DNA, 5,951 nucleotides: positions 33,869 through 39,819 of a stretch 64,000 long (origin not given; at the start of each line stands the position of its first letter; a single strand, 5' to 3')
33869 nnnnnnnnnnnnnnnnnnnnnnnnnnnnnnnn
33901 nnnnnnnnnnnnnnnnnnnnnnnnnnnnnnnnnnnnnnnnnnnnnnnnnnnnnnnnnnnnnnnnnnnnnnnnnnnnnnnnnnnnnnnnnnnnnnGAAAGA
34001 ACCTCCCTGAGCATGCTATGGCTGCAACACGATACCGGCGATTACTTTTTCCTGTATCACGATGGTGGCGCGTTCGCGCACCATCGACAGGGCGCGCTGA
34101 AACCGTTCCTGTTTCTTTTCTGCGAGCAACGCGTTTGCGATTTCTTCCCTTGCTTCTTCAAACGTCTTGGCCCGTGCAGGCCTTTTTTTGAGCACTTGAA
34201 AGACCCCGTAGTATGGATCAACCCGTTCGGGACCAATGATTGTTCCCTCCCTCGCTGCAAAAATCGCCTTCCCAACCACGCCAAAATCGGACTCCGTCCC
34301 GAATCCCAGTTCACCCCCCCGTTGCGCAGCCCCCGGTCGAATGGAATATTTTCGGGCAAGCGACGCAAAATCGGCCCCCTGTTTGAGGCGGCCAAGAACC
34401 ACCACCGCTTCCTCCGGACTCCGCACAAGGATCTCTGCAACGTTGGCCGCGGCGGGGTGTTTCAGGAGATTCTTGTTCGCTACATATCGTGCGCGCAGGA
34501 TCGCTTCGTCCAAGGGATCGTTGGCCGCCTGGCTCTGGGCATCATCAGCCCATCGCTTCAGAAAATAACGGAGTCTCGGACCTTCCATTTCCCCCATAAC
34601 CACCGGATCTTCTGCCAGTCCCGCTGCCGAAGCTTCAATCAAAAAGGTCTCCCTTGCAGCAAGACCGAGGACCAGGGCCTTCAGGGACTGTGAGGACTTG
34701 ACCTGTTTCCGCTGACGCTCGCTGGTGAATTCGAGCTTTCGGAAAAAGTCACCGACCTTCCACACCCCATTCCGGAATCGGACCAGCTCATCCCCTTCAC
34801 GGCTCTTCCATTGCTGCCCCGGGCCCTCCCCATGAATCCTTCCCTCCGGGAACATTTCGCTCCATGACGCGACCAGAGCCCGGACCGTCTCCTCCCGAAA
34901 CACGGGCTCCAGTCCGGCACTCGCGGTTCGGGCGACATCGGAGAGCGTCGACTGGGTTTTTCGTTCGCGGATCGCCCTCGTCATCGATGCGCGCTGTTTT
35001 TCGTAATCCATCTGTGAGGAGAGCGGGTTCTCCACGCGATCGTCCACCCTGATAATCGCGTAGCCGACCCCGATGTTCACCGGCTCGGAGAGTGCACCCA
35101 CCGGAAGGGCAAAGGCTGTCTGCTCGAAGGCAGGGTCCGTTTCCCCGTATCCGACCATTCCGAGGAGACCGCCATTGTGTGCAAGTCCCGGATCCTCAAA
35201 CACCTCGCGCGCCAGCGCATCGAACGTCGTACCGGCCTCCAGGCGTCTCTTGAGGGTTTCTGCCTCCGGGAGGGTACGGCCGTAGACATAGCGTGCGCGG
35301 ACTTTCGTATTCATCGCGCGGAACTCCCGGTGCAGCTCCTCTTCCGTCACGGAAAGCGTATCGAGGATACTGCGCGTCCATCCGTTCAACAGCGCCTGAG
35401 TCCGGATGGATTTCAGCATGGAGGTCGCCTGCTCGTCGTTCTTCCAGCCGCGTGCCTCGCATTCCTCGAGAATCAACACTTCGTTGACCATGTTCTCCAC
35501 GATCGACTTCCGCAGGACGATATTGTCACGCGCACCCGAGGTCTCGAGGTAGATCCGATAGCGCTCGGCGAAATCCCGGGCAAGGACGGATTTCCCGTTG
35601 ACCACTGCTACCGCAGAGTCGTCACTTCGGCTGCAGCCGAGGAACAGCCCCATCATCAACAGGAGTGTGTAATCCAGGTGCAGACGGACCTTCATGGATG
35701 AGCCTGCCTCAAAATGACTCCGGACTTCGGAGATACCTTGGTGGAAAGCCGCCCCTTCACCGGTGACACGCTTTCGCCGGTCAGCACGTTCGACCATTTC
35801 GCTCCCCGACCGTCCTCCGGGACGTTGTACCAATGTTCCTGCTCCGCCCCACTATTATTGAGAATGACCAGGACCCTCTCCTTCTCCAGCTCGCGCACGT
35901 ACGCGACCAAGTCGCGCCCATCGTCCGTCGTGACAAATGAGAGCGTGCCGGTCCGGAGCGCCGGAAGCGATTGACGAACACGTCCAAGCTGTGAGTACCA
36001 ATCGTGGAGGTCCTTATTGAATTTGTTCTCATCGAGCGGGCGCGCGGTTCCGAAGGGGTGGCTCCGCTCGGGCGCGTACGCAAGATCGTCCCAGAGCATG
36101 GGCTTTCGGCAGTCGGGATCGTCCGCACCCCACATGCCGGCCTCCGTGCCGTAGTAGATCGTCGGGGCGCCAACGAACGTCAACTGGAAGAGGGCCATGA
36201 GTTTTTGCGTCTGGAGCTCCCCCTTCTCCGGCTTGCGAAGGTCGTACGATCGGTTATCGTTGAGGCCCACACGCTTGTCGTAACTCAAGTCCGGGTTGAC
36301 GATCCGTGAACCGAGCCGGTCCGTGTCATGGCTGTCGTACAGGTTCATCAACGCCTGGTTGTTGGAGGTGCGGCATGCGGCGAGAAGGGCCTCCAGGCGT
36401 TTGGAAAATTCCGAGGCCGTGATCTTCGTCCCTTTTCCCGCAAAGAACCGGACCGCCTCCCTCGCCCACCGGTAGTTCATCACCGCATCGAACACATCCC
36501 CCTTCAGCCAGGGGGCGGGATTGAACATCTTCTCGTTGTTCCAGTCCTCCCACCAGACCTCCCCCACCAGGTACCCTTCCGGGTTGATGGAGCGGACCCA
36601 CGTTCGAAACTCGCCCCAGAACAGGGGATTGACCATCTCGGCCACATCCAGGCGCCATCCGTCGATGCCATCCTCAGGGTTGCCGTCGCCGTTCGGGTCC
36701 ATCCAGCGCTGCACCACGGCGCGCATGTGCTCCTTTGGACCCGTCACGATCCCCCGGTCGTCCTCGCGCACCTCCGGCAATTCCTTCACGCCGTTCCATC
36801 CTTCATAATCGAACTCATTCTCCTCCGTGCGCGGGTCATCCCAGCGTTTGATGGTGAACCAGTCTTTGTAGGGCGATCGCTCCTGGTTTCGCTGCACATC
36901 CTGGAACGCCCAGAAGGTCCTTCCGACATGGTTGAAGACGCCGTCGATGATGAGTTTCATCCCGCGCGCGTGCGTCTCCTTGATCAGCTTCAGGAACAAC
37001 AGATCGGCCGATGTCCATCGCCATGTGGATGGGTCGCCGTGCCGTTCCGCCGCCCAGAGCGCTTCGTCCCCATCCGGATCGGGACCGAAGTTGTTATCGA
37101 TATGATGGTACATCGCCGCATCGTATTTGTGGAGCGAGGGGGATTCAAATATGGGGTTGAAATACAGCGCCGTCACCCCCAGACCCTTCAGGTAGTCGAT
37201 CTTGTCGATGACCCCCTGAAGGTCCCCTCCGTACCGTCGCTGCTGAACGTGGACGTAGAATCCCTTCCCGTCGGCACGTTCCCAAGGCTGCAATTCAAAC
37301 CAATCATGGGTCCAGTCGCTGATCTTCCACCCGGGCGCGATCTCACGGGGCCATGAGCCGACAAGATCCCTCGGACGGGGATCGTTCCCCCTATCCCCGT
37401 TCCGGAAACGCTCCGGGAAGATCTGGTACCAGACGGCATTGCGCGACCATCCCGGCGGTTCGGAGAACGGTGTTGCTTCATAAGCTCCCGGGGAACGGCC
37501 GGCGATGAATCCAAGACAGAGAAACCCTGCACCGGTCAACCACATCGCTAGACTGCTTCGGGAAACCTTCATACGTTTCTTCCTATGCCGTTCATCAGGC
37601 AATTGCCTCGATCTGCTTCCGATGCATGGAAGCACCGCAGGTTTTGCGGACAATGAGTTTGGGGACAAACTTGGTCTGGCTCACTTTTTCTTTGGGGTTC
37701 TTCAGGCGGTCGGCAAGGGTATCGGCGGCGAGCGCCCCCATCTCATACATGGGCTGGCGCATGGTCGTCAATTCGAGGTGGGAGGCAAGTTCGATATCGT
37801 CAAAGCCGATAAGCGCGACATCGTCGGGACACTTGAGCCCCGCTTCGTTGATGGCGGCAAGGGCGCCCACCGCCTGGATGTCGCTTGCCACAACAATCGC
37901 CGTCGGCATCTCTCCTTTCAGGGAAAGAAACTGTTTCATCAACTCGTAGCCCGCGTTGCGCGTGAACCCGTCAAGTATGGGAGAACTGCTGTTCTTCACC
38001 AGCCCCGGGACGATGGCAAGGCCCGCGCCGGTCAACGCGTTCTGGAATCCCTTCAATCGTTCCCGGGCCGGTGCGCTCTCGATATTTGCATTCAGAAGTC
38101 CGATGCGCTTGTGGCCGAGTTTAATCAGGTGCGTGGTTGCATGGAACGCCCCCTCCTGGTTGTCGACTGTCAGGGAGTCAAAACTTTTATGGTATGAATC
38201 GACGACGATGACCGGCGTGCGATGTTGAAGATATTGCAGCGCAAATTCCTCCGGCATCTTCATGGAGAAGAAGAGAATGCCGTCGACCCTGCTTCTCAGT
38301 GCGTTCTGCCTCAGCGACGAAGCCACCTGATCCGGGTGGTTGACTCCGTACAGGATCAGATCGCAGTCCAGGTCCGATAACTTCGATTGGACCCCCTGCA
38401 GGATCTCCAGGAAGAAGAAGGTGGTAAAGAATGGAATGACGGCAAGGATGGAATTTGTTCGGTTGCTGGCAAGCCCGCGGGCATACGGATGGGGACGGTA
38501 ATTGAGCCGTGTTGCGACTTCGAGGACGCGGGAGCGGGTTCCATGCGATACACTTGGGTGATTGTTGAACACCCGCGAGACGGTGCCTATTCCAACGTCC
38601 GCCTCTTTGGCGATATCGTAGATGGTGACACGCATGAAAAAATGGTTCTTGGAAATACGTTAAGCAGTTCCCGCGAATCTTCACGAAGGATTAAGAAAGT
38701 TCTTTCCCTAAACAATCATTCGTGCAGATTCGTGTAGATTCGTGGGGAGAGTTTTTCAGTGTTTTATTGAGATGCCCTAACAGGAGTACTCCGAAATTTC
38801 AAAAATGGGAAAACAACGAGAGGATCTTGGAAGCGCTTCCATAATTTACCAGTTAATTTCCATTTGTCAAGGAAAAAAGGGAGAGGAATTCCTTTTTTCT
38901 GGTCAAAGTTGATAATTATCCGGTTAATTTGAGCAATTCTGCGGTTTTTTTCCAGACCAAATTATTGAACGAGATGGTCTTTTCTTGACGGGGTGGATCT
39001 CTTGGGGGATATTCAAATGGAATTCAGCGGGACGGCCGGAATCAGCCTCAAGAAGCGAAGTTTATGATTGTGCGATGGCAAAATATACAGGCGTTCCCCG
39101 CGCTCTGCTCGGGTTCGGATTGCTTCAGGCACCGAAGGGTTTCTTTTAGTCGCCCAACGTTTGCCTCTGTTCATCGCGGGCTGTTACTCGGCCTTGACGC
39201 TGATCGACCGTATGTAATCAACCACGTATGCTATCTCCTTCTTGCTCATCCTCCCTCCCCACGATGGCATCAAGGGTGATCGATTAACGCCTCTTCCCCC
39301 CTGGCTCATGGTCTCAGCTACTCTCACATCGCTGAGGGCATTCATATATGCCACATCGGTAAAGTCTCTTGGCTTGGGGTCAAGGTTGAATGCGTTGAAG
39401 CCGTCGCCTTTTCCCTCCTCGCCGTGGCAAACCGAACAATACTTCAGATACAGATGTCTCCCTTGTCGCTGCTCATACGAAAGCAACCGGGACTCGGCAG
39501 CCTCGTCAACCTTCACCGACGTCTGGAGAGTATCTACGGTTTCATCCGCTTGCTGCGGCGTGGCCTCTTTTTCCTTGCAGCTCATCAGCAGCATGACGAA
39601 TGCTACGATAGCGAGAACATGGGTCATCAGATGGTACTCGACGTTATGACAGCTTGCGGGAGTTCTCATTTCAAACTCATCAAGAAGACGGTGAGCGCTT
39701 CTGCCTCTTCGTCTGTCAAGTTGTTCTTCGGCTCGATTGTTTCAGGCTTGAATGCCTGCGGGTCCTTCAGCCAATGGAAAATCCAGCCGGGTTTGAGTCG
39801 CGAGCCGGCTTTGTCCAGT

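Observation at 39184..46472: Rieske/split-cytochrome-b complex operon with an octaheme cytochrome c and a GltD-like NAD(P)-linked Fe-S flavoprotein subunit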

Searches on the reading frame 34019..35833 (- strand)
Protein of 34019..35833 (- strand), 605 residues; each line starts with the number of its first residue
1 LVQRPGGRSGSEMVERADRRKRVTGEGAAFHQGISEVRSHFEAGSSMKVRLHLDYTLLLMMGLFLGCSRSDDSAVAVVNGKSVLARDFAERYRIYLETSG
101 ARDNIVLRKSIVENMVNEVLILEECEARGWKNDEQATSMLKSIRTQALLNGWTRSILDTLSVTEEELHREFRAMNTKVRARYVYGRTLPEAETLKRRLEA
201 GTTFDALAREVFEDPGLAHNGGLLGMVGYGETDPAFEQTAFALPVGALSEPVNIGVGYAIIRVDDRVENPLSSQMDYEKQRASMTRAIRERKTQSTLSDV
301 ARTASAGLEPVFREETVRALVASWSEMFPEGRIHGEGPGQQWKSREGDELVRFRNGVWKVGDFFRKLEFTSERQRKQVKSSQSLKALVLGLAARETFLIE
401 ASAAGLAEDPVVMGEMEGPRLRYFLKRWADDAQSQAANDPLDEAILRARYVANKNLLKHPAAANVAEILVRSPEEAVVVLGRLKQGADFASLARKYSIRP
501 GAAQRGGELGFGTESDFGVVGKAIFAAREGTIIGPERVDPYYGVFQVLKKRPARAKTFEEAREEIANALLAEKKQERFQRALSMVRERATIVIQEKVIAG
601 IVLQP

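Call 20: search_protein_families(library=pfam, proteins=[window:34019-35833:-], max_evalue=0.0001)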
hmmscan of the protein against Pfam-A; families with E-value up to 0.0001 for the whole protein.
window:34019-35833:- (605 aa): 4 families
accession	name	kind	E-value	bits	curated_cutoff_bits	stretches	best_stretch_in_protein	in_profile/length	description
PF00639.27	Rotamase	-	5e-24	85.5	21.7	2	190-265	21-97/97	PPIC-type PPIASE domain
PF13616.12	Rotamase_3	-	8.2e-24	84.8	22.5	2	190-266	39-115/116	PPIC-type PPIASE domain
PF13145.12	Rotamase_2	-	5.8e-19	69.5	27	2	442-563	2-121/121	PPIC-type PPIASE domain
PF13623.11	SurA_N_2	-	2e-06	28.2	28.5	1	68-142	36-121/145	SurA-like N-terminal domain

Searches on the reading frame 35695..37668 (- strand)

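Call 20: search_protein_families(library=pfam, proteins=[window:35695-37668:-], max_evalue=0.0001)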
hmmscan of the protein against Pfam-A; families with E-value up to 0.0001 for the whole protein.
window:35695-37668:- (658 aa): 2 families
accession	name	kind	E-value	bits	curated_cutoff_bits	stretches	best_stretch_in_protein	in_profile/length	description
PF00128.31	Alpha-amylase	-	1.3e-53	183.3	22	2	225-573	69-445/446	Alpha amylase, catalytic domain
PF16657.11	Malt_amylase_C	-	1.6e-10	41.3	27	1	574-650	1-73/75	Maltogenic Amylase, C-terminal domain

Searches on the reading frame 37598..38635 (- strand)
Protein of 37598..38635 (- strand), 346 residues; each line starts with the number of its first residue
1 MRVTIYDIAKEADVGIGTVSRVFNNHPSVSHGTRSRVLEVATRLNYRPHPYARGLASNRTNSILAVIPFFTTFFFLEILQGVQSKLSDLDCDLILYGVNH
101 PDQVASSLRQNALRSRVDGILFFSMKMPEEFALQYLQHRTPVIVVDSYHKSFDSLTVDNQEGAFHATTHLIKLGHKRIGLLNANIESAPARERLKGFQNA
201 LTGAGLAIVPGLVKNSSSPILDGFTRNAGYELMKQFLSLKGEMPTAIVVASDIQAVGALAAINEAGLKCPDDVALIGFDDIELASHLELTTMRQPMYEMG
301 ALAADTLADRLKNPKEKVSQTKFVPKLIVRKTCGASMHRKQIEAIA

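Call 20: search_protein_families(library=pfam, proteins=[window:37598-38635:-], max_evalue=0.0001)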
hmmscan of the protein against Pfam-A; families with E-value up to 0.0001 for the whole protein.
window:37598-38635:- (346 aa): 4 families
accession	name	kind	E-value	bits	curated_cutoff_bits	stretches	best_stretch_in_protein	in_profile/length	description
PF13377.12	Peripla_BP_3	-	3.9e-36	125.1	26.5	1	168-333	2-167/167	Periplasmic binding protein-like domain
PF00532.27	Peripla_BP_1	-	1e-23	84.6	22.2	1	61-313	2-263/281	Periplasmic binding proteins and sugar binding domain of LacI family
PF00356.27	LacI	-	3.6e-15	55.9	27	1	4-48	1-45/46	Bacterial regulatory proteins, lacI family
PF13407.12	Peripla_BP_4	-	1.2e-12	48.4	35.1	1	66-312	4-255/258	Periplasmic binding protein domain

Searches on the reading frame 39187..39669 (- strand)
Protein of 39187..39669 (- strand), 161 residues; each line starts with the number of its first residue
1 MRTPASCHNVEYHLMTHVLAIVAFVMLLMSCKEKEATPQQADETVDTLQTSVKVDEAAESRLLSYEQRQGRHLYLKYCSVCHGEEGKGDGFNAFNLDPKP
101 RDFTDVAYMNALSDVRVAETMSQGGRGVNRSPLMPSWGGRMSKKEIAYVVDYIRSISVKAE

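Call 3: search_protein_families(library=pfam, proteins=[window:39187-39669:-], max_evalue=0.01)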
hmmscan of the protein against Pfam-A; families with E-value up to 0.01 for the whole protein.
window:39187-39669:- (161 aa): 2 families
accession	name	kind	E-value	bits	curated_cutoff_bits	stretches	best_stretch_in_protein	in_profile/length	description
PF13442.11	Cytochrome_CBB3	-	1.3e-09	38.7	27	1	67-153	3-68/68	Cytochrome C oxidase, cbb3-type, subunit III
PF00034.26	Cytochrom_C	-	4.5e-09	37.9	21.3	1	69-156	3-89/90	Cytochrome c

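Call 14: search_protein_families(library=ncbifam, proteins=[window:39187-39669:-], max_evalue=0.01)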
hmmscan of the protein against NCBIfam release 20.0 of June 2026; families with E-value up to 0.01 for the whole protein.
window:39187-39669:- (161 aa): 7 families
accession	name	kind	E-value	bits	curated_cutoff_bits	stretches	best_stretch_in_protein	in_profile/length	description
TIGR00782.1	ccoP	equivalog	3.1e-09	36.6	179.95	1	40-158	80-194/285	cytochrome-c oxidase, cbb3-type subunit III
NF011054.0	PRK14486.1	equivalog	1.3e-08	34.7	447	1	16-157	174-291/294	putative bifunctional cbb3-type cytochrome c oxidase subunit II/cytochrome c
NF033864.1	cytochrome579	equivalog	1.7e-06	27.9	280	1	78-146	62-124/179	cytochrome 579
NF045774.1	cytochro_C551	exception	0.00043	20.2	118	0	19-89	7-61/110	cytochrome c551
NF050122.1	bc1_QcrC_actin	exception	0.0014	18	200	1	58-88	32-62/253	cytochrome bc1 complex diheme cytochrome c subunit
TIGR03045.1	PS_II_C550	equivalog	0.0019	17.9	177.75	1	21-83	8-67/159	photosystem II cytochrome c-550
NF045930.1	Cytc6PetJCyano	equivalog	0.0037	17.2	135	0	62-154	23-103/110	cytochrome c6 PetJ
